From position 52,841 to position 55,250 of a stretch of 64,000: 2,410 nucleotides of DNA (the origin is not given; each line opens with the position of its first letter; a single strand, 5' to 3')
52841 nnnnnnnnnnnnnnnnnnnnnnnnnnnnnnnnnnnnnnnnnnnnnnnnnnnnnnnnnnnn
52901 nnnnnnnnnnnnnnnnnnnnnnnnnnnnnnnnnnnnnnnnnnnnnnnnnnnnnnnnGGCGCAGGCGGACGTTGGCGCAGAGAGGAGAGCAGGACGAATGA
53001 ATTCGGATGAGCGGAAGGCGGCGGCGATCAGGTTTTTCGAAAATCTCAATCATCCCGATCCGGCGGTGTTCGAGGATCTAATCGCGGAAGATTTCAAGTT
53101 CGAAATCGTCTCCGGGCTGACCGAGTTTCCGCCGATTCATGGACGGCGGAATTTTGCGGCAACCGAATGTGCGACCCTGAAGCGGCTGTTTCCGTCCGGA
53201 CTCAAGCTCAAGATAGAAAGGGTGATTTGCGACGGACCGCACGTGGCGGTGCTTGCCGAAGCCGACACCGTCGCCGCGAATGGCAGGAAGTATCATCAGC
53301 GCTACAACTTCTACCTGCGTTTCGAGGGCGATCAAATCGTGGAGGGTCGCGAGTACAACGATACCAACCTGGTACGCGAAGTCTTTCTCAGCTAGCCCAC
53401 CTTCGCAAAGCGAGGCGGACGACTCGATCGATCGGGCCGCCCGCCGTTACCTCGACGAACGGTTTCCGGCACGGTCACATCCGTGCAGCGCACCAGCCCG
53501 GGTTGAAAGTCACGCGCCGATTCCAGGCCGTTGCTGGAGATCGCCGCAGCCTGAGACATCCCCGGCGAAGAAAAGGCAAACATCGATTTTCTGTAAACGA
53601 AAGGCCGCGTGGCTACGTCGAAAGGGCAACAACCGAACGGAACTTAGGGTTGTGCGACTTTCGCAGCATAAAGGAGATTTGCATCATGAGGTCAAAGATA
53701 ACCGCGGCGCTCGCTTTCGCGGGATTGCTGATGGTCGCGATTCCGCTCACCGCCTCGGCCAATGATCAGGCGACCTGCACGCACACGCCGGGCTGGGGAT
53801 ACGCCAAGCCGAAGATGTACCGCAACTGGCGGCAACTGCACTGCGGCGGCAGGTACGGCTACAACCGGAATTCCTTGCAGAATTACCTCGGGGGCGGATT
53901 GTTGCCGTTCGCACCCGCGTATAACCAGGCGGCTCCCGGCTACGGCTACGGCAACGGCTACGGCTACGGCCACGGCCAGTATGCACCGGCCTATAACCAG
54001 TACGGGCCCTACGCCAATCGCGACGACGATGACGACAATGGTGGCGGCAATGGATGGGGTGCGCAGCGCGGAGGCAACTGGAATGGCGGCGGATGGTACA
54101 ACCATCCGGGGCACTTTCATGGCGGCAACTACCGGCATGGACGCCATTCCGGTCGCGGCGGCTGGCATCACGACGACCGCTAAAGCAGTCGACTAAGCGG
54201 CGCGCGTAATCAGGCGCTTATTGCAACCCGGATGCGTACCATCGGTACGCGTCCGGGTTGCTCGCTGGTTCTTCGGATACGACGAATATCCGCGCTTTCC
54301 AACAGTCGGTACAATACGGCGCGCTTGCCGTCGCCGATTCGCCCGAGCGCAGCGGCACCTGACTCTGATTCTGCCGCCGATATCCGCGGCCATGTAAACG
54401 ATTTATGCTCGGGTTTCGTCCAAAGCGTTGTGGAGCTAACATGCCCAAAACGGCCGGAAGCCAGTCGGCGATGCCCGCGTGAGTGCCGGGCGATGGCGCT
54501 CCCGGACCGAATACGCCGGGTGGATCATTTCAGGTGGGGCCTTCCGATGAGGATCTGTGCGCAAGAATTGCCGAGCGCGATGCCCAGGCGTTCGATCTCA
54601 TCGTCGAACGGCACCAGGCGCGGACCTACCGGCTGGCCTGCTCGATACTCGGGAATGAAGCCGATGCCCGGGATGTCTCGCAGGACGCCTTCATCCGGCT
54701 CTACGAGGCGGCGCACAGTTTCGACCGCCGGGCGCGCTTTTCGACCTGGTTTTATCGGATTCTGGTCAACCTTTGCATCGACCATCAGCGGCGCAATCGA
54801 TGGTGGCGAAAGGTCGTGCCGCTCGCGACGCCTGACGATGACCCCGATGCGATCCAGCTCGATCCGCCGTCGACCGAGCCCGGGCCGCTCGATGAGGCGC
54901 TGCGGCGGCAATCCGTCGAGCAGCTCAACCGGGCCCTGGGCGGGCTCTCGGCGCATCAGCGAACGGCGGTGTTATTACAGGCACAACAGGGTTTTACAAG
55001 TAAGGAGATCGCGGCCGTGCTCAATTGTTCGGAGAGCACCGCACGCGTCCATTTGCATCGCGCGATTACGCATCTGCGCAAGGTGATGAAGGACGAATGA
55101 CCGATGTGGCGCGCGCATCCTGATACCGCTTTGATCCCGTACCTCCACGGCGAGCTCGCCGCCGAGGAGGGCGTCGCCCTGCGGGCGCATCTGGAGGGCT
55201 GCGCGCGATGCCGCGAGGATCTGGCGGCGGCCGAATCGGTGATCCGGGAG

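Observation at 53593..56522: ECF sigma mini-regulon: the GTAAAC-N17-CGTC promoter motif occurs twice, upstream of the sigma operon and of a secreted Gly/Tyr/Asn/His-rich protein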

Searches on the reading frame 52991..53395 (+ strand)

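Call 5: search_protein_families(library=pfam, proteins=[window:52991-53395:+], max_evalue=0.01)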
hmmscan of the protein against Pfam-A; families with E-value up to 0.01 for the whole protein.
window:52991-53395:+ (134 aa): 2 families
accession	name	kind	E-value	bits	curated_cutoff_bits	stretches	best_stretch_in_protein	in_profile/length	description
PF12680.13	SnoaL_2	-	4.8e-13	50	27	1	14-118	3-101/102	SnoaL-like domain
PF07366.18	SnoaL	-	2.5e-08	34.2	28.4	1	12-124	3-118/126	SnoaL-like polyketide cyclase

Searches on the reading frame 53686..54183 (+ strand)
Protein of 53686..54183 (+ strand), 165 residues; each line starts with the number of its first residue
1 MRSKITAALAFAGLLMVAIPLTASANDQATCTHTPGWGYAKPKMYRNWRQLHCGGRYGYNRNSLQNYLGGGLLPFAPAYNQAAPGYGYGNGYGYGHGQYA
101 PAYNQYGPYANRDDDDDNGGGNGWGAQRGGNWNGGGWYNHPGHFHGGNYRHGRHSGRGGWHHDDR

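Call 5: search_protein_families(library=pfam, proteins=[window:53686-54183:+], max_evalue=0.01)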
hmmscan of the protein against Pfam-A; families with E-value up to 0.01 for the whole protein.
window:53686-54183:+ (165 aa): 0 families

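Call 12: search_protein_families(library=ncbifam, proteins=[window:53686-54183:+], max_evalue=0.01)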
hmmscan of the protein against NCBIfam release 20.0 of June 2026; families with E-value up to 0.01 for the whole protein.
window:53686-54183:+ (165 aa): 0 families

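Call 16: find_homologous_proteins(query=window:53686-54183:+, max_evalue=0.001)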
Query window:53686-54183:+ (165 aa): 4 proteins with E <= 0.001 among 667 candidates.
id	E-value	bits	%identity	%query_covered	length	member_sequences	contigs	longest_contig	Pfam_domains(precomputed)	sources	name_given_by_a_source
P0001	4.5e-87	309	85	100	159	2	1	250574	-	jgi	jgi:hypothetical protein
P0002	7.4e-36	142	74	64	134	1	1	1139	-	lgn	-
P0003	9.5e-22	96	60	56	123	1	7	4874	-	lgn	-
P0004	9.2e-11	60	53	62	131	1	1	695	-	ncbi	-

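Call 18: find_encoding_contigs(protein=P0001, flank=5000, max_places=3)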
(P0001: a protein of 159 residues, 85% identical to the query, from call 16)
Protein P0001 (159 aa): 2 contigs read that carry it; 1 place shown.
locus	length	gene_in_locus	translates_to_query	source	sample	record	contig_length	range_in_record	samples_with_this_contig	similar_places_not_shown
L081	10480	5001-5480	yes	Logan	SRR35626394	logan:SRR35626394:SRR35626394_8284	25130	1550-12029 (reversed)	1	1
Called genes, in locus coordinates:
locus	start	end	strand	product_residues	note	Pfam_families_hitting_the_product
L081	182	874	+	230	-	PF05494:MlaC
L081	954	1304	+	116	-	-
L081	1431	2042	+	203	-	-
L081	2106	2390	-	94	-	-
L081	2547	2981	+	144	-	-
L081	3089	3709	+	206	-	PF00857:Isochorismatase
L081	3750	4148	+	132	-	PF07366:SnoaL, PF12680:SnoaL_2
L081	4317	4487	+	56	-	-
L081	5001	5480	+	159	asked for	-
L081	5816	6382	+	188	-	PF07638:Sigma70_ECF, PF04542:Sigma70_r2, PF08281:Sigma70_r4_2, PF04545:Sigma70_r4, PF00196:GerE (weak), PF13384:HTH_23 (weak)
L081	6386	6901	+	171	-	PF13490:zf-HC2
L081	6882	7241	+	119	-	-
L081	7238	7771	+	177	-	-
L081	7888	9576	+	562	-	PF07969:Amidohydro_3, PF01979:Amidohydro_1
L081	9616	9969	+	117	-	-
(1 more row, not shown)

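Call 19: find_encoding_contigs(protein=P0003, flank=5000, max_places=4)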
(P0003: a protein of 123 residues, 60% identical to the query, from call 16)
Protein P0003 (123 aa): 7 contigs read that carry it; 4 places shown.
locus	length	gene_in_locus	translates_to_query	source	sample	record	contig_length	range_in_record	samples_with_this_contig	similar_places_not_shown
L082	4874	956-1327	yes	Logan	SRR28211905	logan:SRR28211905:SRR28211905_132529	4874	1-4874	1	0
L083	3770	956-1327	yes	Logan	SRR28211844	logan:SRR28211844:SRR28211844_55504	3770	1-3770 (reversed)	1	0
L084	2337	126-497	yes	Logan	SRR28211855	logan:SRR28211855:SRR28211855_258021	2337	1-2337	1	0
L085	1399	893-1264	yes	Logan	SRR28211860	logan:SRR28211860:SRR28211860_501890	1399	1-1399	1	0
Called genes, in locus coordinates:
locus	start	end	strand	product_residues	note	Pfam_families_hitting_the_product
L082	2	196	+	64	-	?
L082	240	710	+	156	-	-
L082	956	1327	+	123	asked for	-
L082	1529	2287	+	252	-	PF00378:ECH_1, PF16113:ECH_2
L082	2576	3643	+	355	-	PF01547:SBP_bac_1, PF12849:PBP_like_2, PF12727:PBP_like (faint)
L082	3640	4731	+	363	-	PF00528:BPD_transp_1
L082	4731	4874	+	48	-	?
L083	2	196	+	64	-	?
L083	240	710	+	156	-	-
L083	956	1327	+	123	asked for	-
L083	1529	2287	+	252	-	PF00378:ECH_1, PF16113:ECH_2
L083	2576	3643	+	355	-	PF01547:SBP_bac_1, PF12849:PBP_like_2, PF12727:PBP_like (faint)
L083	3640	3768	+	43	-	?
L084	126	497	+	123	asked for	-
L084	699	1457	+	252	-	PF00378:ECH_1, PF16113:ECH_2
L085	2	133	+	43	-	?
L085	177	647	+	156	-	-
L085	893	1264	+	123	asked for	-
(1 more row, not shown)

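Call 37: search_protein_representatives(alignment_id=A1)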
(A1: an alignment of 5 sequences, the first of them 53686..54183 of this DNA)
Query: 5 sequences, 145 profile positions. Proteins with E-value up to 0.001 (for the whole library): 7; up to 1e-10: 5; up to 1e-30: 1. The best 7 are listed.
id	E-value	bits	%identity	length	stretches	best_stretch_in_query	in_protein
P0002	2.1e-58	213.1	-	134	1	1-134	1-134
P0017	2.8e-30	121.8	-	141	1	1-134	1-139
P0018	2.6e-27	112.2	-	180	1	1-141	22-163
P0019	1.6e-18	83.7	-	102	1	1-66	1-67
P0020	5.4e-18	82.0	-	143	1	1-144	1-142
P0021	6.8e-06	42.8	-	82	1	1-59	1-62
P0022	1.8e-04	38.2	-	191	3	12-37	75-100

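Call 39: find_encoding_contigs(protein=P0004, flank=3000, max_places=3)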
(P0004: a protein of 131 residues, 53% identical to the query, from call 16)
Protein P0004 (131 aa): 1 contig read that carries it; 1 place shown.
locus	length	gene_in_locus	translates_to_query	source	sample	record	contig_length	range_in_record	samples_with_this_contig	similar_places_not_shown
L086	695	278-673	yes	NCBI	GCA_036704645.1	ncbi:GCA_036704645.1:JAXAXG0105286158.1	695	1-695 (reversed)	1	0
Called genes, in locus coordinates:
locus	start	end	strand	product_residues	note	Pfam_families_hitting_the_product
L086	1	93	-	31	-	?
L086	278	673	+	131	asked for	-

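Call 40: find_encoding_contigs(protein=P0002, flank=3000, max_places=3)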
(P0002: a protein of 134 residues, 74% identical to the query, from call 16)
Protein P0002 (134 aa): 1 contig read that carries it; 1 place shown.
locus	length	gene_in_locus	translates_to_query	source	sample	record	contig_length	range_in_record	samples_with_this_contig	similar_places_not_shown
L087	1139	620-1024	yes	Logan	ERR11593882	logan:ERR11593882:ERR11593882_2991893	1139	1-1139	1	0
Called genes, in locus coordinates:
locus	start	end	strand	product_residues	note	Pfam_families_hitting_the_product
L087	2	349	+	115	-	?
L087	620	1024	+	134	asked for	-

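Call 69: predict_structure(alignment_id=A1)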
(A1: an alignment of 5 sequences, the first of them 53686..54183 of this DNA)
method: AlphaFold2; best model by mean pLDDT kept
length: 165 residues; sequences in the alignment: 5
mean_pLDDT: 40.4   pTM: 0.18
mean pLDDT of the five models: 40.4, 39.7, 37.5, 37.3, 36.5
residues with pLDDT >= 90: 0; 70-90: 0; 50-70: 33; < 50: 132
segments of 3 or more residues with pLDDT < 50: 18-30, 35-39, 55-165
pLDDT, mean of each block of 10 residues (from residue 1): 55 52 46 48 55 44 37 35 31 30 33 33 35 35 39 40 39
secondary structure, 60 per line:
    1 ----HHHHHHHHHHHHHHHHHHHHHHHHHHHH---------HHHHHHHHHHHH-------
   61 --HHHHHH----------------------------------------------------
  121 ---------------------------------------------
elements in order: H5-32 H42-53 H63-68

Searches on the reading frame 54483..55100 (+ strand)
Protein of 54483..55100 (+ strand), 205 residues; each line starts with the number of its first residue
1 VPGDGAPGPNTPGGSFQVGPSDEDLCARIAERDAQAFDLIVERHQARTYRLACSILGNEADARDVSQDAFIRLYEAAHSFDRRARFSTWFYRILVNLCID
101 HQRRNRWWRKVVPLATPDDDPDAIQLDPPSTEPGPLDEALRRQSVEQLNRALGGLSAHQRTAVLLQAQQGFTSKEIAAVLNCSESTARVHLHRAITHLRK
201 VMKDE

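Call 5: search_protein_families(library=pfam, proteins=[window:54483-55100:+], max_evalue=0.01)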
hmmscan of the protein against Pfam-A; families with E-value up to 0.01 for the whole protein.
window:54483-55100:+ (205 aa): 9 families
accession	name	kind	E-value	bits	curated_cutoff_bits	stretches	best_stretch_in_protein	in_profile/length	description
PF04542.20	Sigma70_r2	-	2.4e-19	69.3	24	1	40-107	1-70/71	Sigma-70 region 2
PF08281.18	Sigma70_r4_2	-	4.1e-14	52.4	25.7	1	146-198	2-54/54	Sigma-70, region 4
PF04545.22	Sigma70_r4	-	2.8e-08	33.6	24.1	1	151-200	1-50/50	Sigma-70, region 4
PF07638.17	Sigma70_ECF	-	1.3e-07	32.1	21.1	1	27-200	9-181/185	ECF sigma factor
PF00196.25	GerE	-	1.9e-06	27.8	23.5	1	162-197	9-44/57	Bacterial regulatory proteins, luxR family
PF13384.12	HTH_23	-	5.6e-06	26.4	24.6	1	158-193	5-40/50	Homeodomain-like domain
PF13518.12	HTH_28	-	6.4e-05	23.4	25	1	159-194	1-36/52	Helix-turn-helix domain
PF22233.2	PhyR_sigma-like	-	8.1e-05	22.8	27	1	154-196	3-45/50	Response regulator PhyR, sigma-like domain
PF12840.13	HTH_20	-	0.0041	17.5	27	1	166-192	14-40/51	Helix-turn-helix domain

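Call 6: find_related_loci(query=window:54534-55100:+, collection=genome_contigs, flank=4000)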
Query window:54534-55100:+ (188 aa) in genome_contigs; peptide patterns used: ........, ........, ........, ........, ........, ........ (x = any residue, [..] = any of these).
367 stretches matched a pattern; 126 encode a relative of the query (tblastn E <= 1e-3); the best 80 are kept; 80 distinct loci.
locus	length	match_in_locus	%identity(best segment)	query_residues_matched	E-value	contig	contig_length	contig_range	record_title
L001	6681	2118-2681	91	1-188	2e-117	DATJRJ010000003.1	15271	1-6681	MAG TPA_asm: Candidatus Binataceae bacterium isolate SMAG_U14964 k141_2164641, whole genome shotgun sequence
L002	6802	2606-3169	88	1-188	7e-114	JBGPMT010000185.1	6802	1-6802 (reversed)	MAG: Candidatus Binataceae bacterium isolate OBJ_0618_7090110_231 k141_5492414_length_6802_cov_16.0000, whole genome sho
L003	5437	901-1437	89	1-179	6e-89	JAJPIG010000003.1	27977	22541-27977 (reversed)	MAG: Proteobacteria bacterium isolate Centralia_MAG_294 k107_22921152, whole genome shotgun sequence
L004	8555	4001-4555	69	3-187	2e-87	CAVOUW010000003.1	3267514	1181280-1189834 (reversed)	MAG: uncultured delta proteobacterium isolate MFD10064.bin.1.24 genome assembly, contig: contig_9770, whole genome shotg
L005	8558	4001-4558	69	3-188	2e-87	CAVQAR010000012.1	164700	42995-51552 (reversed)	MAG: uncultured delta proteobacterium isolate MFD09286.bin.2.47 genome assembly, contig: contig_26142, whole genome shot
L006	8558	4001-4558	70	3-188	1e-87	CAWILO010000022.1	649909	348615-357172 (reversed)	MAG: uncultured delta proteobacterium isolate MFD03346.bin.1.66 genome assembly, contig: contig_5690, whole genome shotg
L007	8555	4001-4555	70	4-188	6e-87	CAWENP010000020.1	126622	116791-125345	MAG: uncultured delta proteobacterium isolate MFD02248.bin.1.176 genome assembly, contig: contig_64603, whole genome sho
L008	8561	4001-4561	70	3-188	1e-86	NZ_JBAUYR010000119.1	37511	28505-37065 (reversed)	MAG: Candidatus Binatus sp. isolate MFD06940_ilm_asm_bin44 k127_36862, whole genome shotgun sequence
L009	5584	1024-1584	71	3-188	1e-86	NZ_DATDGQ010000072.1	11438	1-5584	MAG: Candidatus Binatus sp. isolate SMAG_U256 k141_231577, whole genome shotgun sequence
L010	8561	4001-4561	70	3-188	3e-86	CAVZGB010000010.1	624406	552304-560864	MAG: uncultured delta proteobacterium isolate MFD05521.bin.1.220 genome assembly, contig: contig_26023, whole genome sho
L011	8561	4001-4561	69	3-188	4e-86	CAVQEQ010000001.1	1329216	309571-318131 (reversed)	MAG: uncultured delta proteobacterium isolate MFD04434.bin.1.46 genome assembly, contig: contig_1737, whole genome shotg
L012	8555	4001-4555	68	4-188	5e-86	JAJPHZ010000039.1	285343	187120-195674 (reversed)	MAG: Proteobacteria bacterium isolate Centralia_MAG_231 k107_35844078, whole genome shotgun sequence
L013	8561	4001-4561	70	3-188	6e-86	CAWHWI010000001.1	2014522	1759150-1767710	MAG: uncultured delta proteobacterium isolate MFD04463.bin.1.219 genome assembly, contig: contig_17539, whole genome sho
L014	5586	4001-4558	68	3-188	6e-86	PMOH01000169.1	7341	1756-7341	MAG: Deltaproteobacteria bacterium isolate palsa_1089 73.20110600_P1M.15_contig_5633, whole genome shotgun sequence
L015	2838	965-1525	68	3-188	1e-87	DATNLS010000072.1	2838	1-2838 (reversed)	MAG TPA_asm: Candidatus Acidiferrales bacterium isolate SMAG_U11458 k141_125749, whole genome shotgun sequence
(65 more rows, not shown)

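Call 12: search_protein_families(library=ncbifam, proteins=[window:54534-55100:+], max_evalue=0.01)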
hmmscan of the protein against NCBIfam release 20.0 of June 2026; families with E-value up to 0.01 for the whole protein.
window:54534-55100:+ (188 aa): 106 families (the best 25 are shown)
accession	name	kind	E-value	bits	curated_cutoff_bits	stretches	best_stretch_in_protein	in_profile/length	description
NF004113.0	PRK05602.1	equivalog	2.4e-39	135.2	208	1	4-187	31-203/211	RNA polymerase sigma factor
NF008888.0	PRK11922.1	equivalog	1.3e-34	119.8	204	1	4-186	16-197/231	RNA polymerase sigma factor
NF009166.1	PRK12513.1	equivalog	2.8e-34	118.5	206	1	3-186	7-187/193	RNA polymerase sigma factor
TIGR02937.1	sigma70-ECF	superfamily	1.3e-32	112.7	42.9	1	19-184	2-164/165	sigma-70 family RNA polymerase sigma factor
NF007225.0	PRK09643.1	equivalog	3.9e-32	111.6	190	1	3-185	12-182/204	RNA polymerase sigma factor SigM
NF009176.0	PRK12524.1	equivalog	5.8e-29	101.3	264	1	3-166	11-165/196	RNA polymerase sigma factor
NF009190.0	PRK12538.1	equivalog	3.2e-28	99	303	1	4-186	49-220/233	RNA polymerase sigma factor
NF007223.0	PRK09641.1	equivalog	4.6e-28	98.3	209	1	10-187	10-186/187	RNA polymerase sigma factor SigW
TIGR02985.1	Sig70_bacteroi1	subfamily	1.7e-26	93.4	126.4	1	18-183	1-160/162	RNA polymerase sigma-70 factor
TIGR02948.1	SigW_bacill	equivalog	7.7e-26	91.3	243.1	1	11-187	11-186/187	RNA polymerase sigma factor SigW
TIGR02939.1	RpoE_Sigma70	equivalog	2.5e-24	86.4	236.15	1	3-184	5-185/190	RNA polymerase sigma factor RpoE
NF006550.0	PRK09047.1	equivalog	4.5e-24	85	173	1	19-187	13-189/194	RNA polymerase sigma factor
TIGR02983.1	SigE-fam_strep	subfamily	9.4e-24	84.1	141.55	1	16-186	4-159/162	SigE family RNA polymerase sigma factor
NF058625.1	sigma_PG0214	equivalog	3.4e-23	82.2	130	1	17-186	3-162/170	GFO_1088 family ECF-type sigma factor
NF007216.0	PRK09638.1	equivalog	4.3e-23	82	194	1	5-187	5-176/180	RNA polymerase sigma factor SigY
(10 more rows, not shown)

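Call 24: search_solved_structures(query=window:54534-55100:+, max_evalue=1e-8)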
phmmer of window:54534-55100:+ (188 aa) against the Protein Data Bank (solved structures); distinct sequences matched with E-value up to 1e-8: 15.
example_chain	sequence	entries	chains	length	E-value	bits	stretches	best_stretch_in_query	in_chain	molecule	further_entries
5wuq_A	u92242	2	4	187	6.7e-18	68.3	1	12-187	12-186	ECF RNA polymerase sigma factor SigW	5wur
9m9d_F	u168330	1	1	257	1.2e-17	67.5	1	18-183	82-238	ECF RNA polymerase sigma factor SigE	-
6in7_B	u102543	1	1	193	1.2e-17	67.4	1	4-184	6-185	RNA polymerase sigma-H factor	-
9m9e_F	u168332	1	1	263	1.2e-17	67.4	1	18-183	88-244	ECF RNA polymerase sigma factor SigE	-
9m98_F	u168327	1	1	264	1.3e-17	67.4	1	18-183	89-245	ECF RNA polymerase sigma factor SigE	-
8z6g_B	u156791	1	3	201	1.4e-17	67.3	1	4-184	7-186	RNA polymerase sigma factor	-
1or7_A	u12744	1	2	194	4.8e-15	59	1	4-178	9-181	RNA polymerase sigma-E factor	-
6jbq_F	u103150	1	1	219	7.3e-15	58.4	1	4-178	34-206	ECF RNA polymerase sigma-E factor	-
4cxf_A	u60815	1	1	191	2.4e-13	53.4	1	3-181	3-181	RNA POLYMERASE SIGMA FACTOR CNRH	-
6jcy_F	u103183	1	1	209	3.3e-13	53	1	4-187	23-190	ECF RNA polymerase sigma factor SigH,ECF RNA polymerase sigma factor SigE,ECF RNA polymera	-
5or5_A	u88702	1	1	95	8.9e-13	51.6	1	4-82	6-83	ECF RNA polymerase sigma-E factor,ECF RNA polymerase sigma factor SigW,ECF RNA polymerase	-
5zx2_F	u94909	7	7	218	1.3e-11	47.8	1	4-187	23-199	ECF RNA polymerase sigma factor SigH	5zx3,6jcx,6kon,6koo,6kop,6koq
6dv9_F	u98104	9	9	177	5.8e-11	45.7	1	15-186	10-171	ECF RNA polymerase sigma factor SigL | RNA polymerase sigma factor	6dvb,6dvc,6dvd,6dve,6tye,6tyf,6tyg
2map_A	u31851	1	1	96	1.6e-10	44.2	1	4-82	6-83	RNA polymerase sigma factor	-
2mao_A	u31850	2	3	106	1.6e-10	44.2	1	4-84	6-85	RNA polymerase sigma factor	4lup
